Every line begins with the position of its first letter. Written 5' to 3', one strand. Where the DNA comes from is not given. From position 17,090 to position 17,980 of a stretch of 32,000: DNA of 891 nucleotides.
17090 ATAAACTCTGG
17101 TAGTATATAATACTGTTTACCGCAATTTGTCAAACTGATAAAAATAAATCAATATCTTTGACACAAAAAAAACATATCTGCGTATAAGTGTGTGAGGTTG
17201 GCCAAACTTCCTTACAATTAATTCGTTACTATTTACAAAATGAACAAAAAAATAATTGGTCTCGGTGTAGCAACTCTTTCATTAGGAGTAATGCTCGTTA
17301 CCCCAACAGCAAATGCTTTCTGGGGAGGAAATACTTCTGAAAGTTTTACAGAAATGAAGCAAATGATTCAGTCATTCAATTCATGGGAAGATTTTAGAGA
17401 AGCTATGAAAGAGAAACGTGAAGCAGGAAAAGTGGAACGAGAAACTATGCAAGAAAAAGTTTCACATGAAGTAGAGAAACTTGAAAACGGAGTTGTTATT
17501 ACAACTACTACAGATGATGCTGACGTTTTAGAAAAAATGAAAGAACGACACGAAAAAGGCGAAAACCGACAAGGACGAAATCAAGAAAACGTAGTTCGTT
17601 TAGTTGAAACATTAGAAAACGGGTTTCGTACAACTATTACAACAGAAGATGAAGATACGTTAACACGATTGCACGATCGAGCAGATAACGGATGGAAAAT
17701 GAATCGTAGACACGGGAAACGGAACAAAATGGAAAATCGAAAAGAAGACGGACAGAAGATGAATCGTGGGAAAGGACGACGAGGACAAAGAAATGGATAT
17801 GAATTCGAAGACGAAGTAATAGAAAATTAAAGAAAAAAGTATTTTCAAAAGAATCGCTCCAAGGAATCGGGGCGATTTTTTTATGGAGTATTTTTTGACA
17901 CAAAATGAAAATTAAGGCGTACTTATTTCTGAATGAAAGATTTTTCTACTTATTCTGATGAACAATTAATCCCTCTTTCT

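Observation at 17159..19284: ECF sigma module 2: a paralogous promoter code (TGACAC-N16-CGTAY) on a secreted charged protein gene and on its own sigma/anti-sigma operon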

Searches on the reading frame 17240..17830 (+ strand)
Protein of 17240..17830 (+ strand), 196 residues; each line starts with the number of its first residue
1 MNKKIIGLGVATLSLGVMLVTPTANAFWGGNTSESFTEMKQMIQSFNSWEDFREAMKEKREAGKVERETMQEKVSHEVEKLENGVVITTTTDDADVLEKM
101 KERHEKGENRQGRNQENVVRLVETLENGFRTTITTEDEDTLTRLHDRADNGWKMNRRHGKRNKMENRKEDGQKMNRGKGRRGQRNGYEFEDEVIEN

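Call 8: search_protein_families(library=pfam, proteins=[window:17240-17830:+], max_evalue=0.01)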
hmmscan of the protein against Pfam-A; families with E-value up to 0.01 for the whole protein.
window:17240-17830:+ (196 aa): 0 families

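Call 30: search_protein_families(library=ncbifam, proteins=[window:17240-17830:+], max_evalue=0.01)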
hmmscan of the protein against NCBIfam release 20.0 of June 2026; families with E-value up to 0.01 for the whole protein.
window:17240-17830:+ (196 aa): 0 families

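Call 31: find_homologous_proteins(query=window:17240-17827:+, max_evalue=0.001)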
Query window:17240-17827:+ (196 aa): 9 proteins with E <= 0.001 among 100 candidates.
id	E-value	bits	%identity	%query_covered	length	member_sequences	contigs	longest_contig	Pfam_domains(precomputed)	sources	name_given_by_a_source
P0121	3.4e-121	420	100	100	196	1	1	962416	-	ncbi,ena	-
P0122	4.5e-61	224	62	83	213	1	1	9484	-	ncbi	-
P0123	2.7e-57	211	59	93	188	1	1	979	-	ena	-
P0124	4.9e-55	204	63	78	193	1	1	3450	-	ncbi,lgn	-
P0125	4.1e-52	194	54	86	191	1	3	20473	-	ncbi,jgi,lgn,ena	-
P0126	1.0e-50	190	55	92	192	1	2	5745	-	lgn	-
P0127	1.3e-49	186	53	92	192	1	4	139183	-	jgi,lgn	jgi:hypothetical protein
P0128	9.5e-49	183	55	92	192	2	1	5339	-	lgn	-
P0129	3.3e-46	175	61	78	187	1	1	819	-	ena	-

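Call 77: predict_structure(alignment_id=A5)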
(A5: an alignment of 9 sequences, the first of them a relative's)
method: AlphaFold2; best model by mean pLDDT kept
length: 196 residues; sequences in the alignment: 9
mean_pLDDT: 62.3   pTM: 0.46
mean pLDDT of the five models: 62.3, 60.7, 60.5, 60.0, 58.8
residues with pLDDT >= 90: 0; 70-90: 101; 50-70: 25; < 50: 70
segments of 3 or more residues with pLDDT < 50: 1-31, 159-196
pLDDT, mean of each block of 10 residues (from residue 1): 32 32 36 60 75 75 74 84 87 84 71 63 86 85 83 61 38 36 38 39
secondary structure, 60 per line:
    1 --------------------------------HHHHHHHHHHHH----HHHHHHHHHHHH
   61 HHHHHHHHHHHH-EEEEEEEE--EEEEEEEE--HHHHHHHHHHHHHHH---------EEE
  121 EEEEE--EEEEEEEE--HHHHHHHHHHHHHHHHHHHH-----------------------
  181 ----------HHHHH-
elements in order: H33-44 H49-72 E74-81 E84-91 H94-108 E118-125 E128-135 H138-157 H191-195

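Call 79: fold_search(model_id=the predicted structure, library=pdb)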
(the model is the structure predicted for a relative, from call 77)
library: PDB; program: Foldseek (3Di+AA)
matches with E <= 10: 1299; with E <= 0.001: 0
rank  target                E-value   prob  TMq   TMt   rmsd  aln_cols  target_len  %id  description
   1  4z4q_B                4.9e-02  0.63  0.17  0.07   7.2        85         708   14  Quinazolinedione(PD 0305970)-DNA cleavage complex of topoisomerase IV from S. pneumoniae (released 2016-09-14)
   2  6mrs                  5.5e-02  0.96  0.25  0.50   5.8        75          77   19  De novo designed protein Peak6 (released 2019-06-12)
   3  4ddq_E                5.8e-02  0.69  0.20  0.11   5.9        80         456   12  Structural plasticity of the Bacillus subtilis GyrA homodimer (released 2013-02-13)
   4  4z4q_A                5.8e-02  0.66  0.20  0.08   6.3        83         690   17  Quinazolinedione(PD 0305970)-DNA cleavage complex of topoisomerase IV from S. pneumoniae (released 2016-09-14)
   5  9a54_B                7.0e-02  0.54  0.18  0.06   7.1        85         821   13  Integrative model of GYRB-GYRA by crosslinking MS and deep learning (released 2024-09-18)
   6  9ggq_A                7.0e-02  0.38  0.16  0.05   7.8        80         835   15  E.coli gyrase holocomplex with cleaved chirally wrapped 217 bp DNA fragment and moxifloxacin (released 2024-09-11)
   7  3raf_A                7.9e-02  0.66  0.19  0.10   6.5        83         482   14  Quinazolinedione-DNA cleavage complex of type IV topoisomerase from S. pneumoniae (released 2012-03-28)
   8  4ddq_B                8.4e-02  0.69  0.19  0.11   6.2        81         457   10  Structural plasticity of the Bacillus subtilis GyrA homodimer (released 2013-02-13)
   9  4z3o_A                8.4e-02  0.57  0.18  0.07   7.1        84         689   14  Quinolone(Moxifloxacin)-DNA cleavage complex of topoisomerase IV from S. pneumoniae (released 2016-09-14)
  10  4z3o_B                8.4e-02  0.54  0.17  0.07   7.2        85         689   14  Quinolone(Moxifloxacin)-DNA cleavage complex of topoisomerase IV from S. pneumoniae (released 2016-09-14)
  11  4ddq_C                9.5e-02  0.51  0.18  0.09   7.1        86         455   14  Structural plasticity of the Bacillus subtilis GyrA homodimer (released 2013-02-13)
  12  4i3h_B                9.5e-02  0.44  0.19  0.05   6.4        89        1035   20  A three-gate structure of topoisomerase IV from Streptococcus pneumoniae (released 2013-08-28)
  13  8qmb_A                9.5e-02  0.41  0.19  0.07   6.3        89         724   20  Nucleant-assisted 2.0 A resolution structure of the Streptococcus pneumoniae topoisomerase IV-V18mer DNA complex with  (released 2024-10-02)
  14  2xkk_A                1.1e-01  0.63  0.18  0.06   7.2        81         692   17  CRYSTAL STRUCTURE OF MOXIFLOXACIN, DNA, and A. BAUMANNII TOPO IV (PARE-PARC FUSION TRUNCATE) (released 2010-09-01)
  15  5npk_B                1.1e-01  0.57  0.20  0.08   6.4        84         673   13  1.98A STRUCTURE OF THIOPHENE1 WITH S.AUREUS DNA GYRASE AND DNA (released 2017-07-12)
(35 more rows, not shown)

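Call 99: search_protein_families(library=pfam, alignment_id=A5, max_evalue=1)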
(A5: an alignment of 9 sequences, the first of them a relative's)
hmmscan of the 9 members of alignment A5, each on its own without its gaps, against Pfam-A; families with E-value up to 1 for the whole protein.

A. member 1, P0121 (196 aa): 6 families
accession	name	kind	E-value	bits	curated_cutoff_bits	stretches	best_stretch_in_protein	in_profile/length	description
PF05823.17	Gp-FAR-1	-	0.027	15.3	29.2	1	37-83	27-73/149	Nematode fatty acid retinoid binding protein (Gp-FAR-1)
PF24459.1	DUF7574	-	0.028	14.8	27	1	21-83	35-99/107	Domain of unknown function (DUF7574)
PF05058.17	ActA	-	0.052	12.4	23.8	1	48-118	36-105/633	ActA Protein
PF10748.14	HofP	-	0.054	13.7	24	1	115-184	58-127/132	DNA utilization proteins HofP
PF23067.1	MG280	-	0.078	12.9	27.4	1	4-131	10-140/259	Uncharacterised protein MG280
PF12018.13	FAP206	-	0.1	12.3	33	1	32-96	44-108/272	Domain of unknown function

B. families by the number of members that match (of 9 scanned): 43 families (the first 25 are shown)
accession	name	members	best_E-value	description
PF05823.17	Gp-FAR-1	4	3.5e-05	Nematode fatty acid retinoid binding protein (Gp-FAR-1)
PF03938.19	OmpH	4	0.0018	Outer membrane protein (OmpH-like)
PF25306.1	DUF7880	3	0.17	Domain of unknown function (DUF7880)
PF19903.4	DUF6376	2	0.00081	Family of unknown function (DUF6376)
PF00067.27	p450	2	0.0054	Cytochrome P450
PF24692.1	DUF7659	2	0.01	Family of unknown function (DUF7659)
PF22085.1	NorB_cytochrome_c-like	2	0.024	Nitric oxide reductase subunit B, cytochrome c-like domain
PF13422.11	DUF4110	2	0.12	Domain of unknown function (DUF4110)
PF01206.22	TusA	2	0.24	Sulfurtransferase TusA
PF12776.13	Myb_DNA-bind_3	2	0.28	Myb/SANT-like DNA-binding domain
PF15175.11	SPATA24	1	0.00046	Spermatogenesis-associated protein 24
PF12667.13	NigD_N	1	0.0029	NigD-like N-terminal OB domain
PF04645.17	DUF603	1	0.013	Protein of unknown function, DUF603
PF00443.35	UCH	1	0.014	Ubiquitin carboxyl-terminal hydrolase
PF14125.13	DUF4292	1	0.015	Domain of unknown function (DUF4292)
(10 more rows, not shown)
